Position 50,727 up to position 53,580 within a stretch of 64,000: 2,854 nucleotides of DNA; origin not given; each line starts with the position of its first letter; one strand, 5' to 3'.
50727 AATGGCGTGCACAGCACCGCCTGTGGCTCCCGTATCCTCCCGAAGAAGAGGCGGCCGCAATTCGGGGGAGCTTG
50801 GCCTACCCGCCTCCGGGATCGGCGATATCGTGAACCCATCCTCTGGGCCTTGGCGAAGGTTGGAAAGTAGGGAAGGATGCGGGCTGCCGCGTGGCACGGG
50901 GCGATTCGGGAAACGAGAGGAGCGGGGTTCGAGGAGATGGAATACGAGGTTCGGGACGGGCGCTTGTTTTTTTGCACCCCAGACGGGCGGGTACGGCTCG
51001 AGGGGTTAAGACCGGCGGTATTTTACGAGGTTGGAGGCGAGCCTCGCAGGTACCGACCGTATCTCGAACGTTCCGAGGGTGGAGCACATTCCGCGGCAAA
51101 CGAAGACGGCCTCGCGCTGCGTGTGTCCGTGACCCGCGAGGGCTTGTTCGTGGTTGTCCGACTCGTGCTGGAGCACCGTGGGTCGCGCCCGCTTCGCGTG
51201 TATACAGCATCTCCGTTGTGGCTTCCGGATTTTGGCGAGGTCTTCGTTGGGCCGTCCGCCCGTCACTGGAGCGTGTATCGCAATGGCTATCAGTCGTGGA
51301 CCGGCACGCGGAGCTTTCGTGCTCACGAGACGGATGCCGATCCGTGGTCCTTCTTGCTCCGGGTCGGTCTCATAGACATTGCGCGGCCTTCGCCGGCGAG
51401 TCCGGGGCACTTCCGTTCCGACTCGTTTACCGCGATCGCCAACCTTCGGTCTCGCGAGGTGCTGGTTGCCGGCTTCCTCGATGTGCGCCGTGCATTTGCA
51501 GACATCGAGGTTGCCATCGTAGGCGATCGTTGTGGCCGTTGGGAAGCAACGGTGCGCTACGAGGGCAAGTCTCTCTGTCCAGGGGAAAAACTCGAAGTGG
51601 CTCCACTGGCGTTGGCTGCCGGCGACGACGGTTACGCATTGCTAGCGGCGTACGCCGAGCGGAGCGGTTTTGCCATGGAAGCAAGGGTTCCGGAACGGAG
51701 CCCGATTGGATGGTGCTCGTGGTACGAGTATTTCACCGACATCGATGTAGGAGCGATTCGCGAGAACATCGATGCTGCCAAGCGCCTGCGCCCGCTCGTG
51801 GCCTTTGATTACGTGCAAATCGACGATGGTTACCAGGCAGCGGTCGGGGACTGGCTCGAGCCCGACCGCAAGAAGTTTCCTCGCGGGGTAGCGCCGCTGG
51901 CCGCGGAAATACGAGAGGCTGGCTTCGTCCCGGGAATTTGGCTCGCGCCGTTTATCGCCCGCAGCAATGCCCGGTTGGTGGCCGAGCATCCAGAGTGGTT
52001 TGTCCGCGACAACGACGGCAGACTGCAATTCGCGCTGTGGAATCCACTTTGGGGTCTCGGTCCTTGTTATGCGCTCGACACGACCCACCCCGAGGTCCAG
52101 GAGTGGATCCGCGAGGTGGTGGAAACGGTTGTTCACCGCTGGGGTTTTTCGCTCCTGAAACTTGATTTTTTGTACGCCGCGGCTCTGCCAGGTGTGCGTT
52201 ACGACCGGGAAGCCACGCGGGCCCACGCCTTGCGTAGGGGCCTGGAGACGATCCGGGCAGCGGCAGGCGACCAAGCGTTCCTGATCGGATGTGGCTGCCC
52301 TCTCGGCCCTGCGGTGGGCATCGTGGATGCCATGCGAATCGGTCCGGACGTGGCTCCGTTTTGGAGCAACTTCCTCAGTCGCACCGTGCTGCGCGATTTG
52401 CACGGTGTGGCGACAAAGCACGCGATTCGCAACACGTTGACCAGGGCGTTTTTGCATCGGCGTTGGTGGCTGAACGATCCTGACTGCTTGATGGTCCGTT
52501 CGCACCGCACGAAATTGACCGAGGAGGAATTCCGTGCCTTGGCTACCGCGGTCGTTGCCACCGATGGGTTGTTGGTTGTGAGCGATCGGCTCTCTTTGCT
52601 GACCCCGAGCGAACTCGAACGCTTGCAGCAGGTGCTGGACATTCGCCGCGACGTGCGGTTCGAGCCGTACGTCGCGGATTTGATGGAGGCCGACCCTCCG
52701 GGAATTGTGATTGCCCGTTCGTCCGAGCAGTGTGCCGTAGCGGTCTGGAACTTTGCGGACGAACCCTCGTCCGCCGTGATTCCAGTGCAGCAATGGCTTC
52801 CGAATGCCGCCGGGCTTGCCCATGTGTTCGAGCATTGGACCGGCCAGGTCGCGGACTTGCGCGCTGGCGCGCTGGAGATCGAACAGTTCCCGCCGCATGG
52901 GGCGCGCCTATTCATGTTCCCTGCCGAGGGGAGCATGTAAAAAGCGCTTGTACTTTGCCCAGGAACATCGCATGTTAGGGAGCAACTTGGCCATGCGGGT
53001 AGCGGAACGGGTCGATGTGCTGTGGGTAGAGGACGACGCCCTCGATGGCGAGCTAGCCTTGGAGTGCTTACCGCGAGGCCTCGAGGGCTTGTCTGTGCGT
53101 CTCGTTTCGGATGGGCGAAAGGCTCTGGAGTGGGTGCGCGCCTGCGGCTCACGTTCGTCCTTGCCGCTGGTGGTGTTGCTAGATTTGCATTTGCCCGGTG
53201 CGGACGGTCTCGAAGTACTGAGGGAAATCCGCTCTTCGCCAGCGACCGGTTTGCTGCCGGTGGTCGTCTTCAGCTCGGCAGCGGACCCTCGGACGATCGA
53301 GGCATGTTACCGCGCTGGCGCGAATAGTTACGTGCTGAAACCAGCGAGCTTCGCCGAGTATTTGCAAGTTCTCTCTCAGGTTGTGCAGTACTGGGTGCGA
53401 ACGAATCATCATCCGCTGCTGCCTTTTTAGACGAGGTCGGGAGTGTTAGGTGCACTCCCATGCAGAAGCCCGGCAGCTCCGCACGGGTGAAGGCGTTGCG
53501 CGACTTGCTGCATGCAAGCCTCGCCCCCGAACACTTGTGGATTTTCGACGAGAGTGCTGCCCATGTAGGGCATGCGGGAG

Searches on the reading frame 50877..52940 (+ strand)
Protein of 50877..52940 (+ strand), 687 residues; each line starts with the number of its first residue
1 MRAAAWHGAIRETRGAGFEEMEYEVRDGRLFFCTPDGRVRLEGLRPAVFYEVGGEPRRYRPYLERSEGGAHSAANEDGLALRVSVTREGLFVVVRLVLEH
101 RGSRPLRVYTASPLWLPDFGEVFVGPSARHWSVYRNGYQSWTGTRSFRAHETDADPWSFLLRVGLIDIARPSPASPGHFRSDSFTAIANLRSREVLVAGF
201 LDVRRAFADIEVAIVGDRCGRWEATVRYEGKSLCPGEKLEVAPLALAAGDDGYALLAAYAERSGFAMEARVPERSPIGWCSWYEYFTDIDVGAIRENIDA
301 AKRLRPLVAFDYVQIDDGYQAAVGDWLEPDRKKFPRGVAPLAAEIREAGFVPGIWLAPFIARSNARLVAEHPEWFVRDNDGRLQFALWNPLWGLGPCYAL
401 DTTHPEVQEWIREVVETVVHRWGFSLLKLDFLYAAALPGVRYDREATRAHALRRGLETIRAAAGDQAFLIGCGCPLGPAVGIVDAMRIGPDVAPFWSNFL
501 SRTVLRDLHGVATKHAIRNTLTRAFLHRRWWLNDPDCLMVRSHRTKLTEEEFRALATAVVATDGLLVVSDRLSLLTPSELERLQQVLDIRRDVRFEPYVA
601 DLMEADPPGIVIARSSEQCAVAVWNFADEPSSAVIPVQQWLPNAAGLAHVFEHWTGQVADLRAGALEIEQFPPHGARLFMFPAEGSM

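Call 50: search_protein_families(library=pfam, proteins=[window:50877-52940:+], max_evalue=0.01)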
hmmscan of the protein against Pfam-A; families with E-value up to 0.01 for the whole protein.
window:50877-52940:+ (687 aa): 4 families
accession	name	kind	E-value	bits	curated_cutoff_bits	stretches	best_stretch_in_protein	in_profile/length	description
PF02065.24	Melibiase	-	2.1e-10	40.5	27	1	320-431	89-191/347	Melibiase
PF01055.32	Glyco_hydro_31_2nd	-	2.9e-06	27.3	23.5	1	280-436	14-161/328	Glycosyl hydrolases family 31 TIM-barrel domain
PF02638.21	GHL10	-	0.00037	20.1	27.9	1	360-441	95-173/311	Glycosyl hydrolase-like 10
PF16499.11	Melibiase_2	-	0.0043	16.8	23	0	277-355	4-96/284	Alpha galactosidase A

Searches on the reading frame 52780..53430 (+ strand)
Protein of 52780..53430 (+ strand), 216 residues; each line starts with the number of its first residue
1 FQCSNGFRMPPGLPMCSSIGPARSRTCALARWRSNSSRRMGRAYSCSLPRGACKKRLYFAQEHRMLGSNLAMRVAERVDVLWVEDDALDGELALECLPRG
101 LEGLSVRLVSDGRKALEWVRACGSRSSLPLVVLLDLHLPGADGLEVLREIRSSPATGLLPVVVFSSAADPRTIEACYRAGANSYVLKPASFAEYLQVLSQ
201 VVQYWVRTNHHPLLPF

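Call 50: search_protein_families(library=pfam, proteins=[window:52780-53430:+], max_evalue=0.01)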
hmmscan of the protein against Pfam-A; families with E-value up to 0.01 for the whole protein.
window:52780-53430:+ (216 aa): 1 family
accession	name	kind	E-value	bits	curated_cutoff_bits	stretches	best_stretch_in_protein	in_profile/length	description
PF00072.30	Response_reg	-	1.6e-16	60.9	30.2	1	80-196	1-108/111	Response regulator receiver domain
